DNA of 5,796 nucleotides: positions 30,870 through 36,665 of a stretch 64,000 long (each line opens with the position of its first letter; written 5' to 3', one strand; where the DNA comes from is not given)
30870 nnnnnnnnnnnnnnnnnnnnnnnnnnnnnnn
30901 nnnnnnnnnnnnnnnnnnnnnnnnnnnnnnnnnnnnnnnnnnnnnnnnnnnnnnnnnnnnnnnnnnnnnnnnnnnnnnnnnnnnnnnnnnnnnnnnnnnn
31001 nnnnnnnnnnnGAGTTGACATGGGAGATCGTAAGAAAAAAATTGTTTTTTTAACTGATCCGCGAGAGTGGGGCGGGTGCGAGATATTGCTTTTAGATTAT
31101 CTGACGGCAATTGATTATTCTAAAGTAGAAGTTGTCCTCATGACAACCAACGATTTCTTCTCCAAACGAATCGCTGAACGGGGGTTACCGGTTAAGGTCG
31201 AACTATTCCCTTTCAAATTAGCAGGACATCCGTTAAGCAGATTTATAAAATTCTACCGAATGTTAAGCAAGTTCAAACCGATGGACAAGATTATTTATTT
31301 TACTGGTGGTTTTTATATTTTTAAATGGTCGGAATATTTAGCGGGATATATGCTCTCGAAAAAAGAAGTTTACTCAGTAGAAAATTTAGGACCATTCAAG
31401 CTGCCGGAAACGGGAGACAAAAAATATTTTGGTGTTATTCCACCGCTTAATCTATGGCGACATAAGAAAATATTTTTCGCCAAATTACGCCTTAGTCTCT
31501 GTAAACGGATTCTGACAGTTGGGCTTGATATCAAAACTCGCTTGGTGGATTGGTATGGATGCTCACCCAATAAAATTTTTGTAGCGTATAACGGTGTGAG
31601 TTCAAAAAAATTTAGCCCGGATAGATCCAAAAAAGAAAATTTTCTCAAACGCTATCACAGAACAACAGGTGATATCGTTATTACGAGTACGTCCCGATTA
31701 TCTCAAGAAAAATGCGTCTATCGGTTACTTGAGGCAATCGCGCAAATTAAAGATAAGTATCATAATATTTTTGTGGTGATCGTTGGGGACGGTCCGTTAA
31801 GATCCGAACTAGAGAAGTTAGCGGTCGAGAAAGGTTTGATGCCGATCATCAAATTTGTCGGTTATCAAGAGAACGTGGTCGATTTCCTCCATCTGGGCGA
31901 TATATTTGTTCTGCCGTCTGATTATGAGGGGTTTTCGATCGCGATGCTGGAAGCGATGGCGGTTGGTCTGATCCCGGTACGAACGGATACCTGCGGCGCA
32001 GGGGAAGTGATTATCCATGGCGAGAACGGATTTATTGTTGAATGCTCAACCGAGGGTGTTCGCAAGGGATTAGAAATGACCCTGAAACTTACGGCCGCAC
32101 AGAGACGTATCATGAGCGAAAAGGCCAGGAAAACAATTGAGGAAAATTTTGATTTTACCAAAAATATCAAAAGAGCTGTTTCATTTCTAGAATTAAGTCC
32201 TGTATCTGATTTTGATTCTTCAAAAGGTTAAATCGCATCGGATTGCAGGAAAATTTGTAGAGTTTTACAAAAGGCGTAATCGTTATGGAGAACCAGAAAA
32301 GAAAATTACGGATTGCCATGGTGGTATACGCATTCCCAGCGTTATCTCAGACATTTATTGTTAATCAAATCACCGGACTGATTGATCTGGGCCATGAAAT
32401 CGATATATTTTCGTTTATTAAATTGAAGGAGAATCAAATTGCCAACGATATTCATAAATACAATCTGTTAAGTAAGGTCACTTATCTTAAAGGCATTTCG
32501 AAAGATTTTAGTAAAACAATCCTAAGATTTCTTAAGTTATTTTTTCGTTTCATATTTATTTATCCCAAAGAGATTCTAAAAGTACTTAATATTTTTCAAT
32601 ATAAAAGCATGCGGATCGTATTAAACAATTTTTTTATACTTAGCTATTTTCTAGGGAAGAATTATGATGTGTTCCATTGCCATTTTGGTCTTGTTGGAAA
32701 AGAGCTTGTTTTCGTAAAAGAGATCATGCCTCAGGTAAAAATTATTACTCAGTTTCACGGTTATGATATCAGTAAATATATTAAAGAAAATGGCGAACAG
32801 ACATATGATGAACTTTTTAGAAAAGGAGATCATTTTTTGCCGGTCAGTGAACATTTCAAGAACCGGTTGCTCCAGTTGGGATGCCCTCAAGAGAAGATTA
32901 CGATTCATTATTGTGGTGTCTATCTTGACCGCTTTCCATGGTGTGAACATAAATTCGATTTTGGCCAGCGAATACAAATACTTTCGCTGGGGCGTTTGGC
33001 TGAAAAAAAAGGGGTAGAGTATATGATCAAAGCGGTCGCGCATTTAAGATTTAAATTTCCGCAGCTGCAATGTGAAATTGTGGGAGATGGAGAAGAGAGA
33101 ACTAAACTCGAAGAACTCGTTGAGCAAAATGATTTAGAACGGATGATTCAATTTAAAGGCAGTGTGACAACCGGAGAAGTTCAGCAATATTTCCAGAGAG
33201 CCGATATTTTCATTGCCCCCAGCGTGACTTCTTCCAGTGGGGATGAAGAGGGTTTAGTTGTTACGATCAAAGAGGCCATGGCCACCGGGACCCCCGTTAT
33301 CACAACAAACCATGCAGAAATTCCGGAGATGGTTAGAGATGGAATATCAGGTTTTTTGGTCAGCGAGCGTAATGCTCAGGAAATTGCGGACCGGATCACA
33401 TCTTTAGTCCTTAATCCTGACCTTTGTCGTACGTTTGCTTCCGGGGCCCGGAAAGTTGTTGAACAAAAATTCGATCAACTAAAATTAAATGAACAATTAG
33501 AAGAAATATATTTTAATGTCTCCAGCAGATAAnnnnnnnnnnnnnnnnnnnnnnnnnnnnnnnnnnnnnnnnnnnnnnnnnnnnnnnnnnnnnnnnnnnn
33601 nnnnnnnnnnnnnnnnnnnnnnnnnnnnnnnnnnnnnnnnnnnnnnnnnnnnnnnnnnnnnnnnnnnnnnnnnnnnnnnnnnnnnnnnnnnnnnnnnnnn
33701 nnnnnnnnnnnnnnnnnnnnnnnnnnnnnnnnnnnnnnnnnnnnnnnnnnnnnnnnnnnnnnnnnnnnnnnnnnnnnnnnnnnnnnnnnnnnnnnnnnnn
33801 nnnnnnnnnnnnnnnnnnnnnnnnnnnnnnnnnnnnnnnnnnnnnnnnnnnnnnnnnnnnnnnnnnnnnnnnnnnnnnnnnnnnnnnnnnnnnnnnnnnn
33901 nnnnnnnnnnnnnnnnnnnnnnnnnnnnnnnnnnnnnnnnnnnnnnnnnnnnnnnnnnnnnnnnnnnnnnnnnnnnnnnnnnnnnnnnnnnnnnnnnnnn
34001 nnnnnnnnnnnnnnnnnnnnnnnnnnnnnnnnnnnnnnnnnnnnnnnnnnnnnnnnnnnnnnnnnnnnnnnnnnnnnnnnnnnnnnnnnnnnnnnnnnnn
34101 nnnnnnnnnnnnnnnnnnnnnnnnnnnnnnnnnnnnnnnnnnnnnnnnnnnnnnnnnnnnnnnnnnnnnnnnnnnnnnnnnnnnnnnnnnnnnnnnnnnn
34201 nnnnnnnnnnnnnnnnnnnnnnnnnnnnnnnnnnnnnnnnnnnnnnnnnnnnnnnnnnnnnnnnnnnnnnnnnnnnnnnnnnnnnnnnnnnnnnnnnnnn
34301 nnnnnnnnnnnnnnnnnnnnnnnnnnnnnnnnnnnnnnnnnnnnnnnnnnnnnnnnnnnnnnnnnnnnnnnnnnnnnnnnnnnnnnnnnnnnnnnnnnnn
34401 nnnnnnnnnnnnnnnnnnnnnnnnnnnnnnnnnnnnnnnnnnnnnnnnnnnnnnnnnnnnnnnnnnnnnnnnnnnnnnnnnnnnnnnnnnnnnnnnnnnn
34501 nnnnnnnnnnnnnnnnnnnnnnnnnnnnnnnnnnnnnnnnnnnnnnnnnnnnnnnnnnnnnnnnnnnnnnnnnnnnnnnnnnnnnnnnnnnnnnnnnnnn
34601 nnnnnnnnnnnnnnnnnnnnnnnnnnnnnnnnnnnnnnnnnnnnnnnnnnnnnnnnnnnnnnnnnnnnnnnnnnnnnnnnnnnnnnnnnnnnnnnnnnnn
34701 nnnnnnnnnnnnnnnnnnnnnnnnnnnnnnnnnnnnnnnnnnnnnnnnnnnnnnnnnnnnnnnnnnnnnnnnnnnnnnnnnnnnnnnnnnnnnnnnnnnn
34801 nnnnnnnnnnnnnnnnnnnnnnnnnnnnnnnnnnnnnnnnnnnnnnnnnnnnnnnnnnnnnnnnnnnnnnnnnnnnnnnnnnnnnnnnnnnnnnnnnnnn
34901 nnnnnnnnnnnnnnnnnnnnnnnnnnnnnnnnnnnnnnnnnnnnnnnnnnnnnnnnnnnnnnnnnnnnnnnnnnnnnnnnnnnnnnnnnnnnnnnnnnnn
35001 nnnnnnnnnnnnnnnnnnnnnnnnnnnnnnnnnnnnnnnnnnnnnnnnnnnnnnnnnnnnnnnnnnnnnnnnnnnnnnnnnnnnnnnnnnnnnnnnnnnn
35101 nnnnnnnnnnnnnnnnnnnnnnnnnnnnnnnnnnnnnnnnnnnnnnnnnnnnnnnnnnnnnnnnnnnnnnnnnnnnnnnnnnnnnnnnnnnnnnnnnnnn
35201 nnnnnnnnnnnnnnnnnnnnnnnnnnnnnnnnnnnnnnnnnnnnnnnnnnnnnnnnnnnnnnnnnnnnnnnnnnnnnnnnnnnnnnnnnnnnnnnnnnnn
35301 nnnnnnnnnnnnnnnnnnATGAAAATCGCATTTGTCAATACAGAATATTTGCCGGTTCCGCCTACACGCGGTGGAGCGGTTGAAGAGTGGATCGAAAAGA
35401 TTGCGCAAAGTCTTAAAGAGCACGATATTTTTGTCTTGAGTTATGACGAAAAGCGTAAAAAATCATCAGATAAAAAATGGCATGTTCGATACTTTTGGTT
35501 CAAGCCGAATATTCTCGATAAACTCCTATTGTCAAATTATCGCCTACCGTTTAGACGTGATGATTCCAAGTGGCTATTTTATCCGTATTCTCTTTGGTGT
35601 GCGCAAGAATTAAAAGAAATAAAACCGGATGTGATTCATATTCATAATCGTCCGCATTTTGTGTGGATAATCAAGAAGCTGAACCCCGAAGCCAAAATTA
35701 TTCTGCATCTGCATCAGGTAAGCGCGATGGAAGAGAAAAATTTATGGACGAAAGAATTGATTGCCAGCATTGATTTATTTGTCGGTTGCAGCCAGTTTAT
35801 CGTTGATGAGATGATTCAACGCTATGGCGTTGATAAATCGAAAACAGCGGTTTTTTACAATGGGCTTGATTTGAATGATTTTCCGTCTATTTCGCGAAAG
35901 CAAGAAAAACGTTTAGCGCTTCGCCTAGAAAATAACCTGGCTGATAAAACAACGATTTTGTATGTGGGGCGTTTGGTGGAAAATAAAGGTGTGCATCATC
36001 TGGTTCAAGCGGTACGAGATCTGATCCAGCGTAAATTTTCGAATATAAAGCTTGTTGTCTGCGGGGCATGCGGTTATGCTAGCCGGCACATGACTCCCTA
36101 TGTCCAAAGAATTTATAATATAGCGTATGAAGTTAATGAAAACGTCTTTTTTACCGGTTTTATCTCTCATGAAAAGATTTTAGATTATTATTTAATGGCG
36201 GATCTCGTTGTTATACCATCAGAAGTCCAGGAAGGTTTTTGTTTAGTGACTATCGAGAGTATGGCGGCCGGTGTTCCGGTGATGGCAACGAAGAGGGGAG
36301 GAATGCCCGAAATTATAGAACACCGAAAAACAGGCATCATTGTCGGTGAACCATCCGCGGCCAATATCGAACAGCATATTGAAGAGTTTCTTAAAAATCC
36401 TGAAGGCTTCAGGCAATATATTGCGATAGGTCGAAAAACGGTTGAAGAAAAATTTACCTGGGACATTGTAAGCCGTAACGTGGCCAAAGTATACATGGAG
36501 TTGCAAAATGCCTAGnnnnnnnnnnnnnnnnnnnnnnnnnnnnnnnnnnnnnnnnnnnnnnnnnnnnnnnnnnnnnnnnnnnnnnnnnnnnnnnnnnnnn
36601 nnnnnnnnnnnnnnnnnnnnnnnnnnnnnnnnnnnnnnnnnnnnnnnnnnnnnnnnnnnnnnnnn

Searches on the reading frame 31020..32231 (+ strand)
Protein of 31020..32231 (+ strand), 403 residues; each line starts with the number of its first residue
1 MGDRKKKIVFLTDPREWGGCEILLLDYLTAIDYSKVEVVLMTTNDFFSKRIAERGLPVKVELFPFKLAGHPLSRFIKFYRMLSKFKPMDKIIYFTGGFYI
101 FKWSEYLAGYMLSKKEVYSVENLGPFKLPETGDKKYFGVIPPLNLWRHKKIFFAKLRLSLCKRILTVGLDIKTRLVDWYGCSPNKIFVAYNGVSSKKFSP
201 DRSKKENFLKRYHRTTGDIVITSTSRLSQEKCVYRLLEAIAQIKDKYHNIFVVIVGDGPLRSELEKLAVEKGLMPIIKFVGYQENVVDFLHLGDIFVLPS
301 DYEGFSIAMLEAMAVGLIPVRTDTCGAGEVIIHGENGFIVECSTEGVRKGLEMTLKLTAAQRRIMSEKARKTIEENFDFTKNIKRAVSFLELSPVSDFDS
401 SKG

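Call 22: search_protein_families(library=pfam, proteins=[window:31020-32231:+], max_evalue=0.001)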
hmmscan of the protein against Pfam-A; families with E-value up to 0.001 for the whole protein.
window:31020-32231:+ (403 aa): 3 families
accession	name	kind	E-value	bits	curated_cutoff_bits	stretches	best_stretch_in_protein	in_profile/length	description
PF00534.26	Glycos_transf_1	-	2.7e-35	121.9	26.4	1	207-371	4-171/172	Glycosyl transferases group 1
PF13692.12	Glyco_trans_1_4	-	5.7e-29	101.6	27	1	220-342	3-126/142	Glycosyl transferases group 1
PF13439.12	Glyco_transf_4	-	2e-06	28.4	28.5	1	17-194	1-167/170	Glycosyltransferase Family 4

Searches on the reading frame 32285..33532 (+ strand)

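Call 22: search_protein_families(library=pfam, proteins=[window:32285-33532:+], max_evalue=0.001)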
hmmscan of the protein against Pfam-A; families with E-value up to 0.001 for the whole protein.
window:32285-33532:+ (415 aa): 5 families
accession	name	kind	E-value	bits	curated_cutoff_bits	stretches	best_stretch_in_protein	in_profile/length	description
PF00534.26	Glycos_transf_1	-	1.4e-40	139.1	26.4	1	228-390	14-171/172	Glycosyl transferases group 1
PF13692.12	Glyco_trans_1_4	-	6.4e-34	117.7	27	1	231-375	3-140/142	Glycosyl transferases group 1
PF13439.12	Glyco_transf_4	-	2e-12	47.9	28.5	1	98-216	43-170/170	Glycosyltransferase Family 4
PF13524.12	Glyco_trans_1_2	-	8.8e-08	32.6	25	1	248-395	6-132/144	Glycosyl transferase-like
PF20706.3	GT4-conflict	-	0.0001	21.9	26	1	222-355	190-325/385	Family 4 Glycosyltransferase in conflict systems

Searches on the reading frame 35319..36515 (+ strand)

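Call 21: search_protein_families(library=pfam, proteins=[window:35319-36515:+], max_evalue=0.001)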
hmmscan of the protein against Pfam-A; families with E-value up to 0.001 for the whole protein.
window:35319-36515:+ (398 aa): 6 families
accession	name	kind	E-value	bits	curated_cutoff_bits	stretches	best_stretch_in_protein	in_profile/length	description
PF00534.26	Glycos_transf_1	-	1.1e-41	142.7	26.4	1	208-373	13-171/172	Glycosyl transferases group 1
PF13692.12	Glyco_trans_1_4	-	6.8e-32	111.1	27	1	211-360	2-142/142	Glycosyl transferases group 1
PF20706.3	GT4-conflict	-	5.1e-18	65.7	26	1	140-385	136-382/385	Family 4 Glycosyltransferase in conflict systems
PF13439.12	Glyco_transf_4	-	2.2e-15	57.5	28.5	1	71-186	41-169/170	Glycosyltransferase Family 4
PF13579.12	Glyco_trans_4_4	-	1.7e-06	28.9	29.7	1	74-182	43-158/158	Glycosyl transferase 4-like domain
PF13524.12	Glyco_trans_1_2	-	3.2e-06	27.6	25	1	242-382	14-136/144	Glycosyl transferase-like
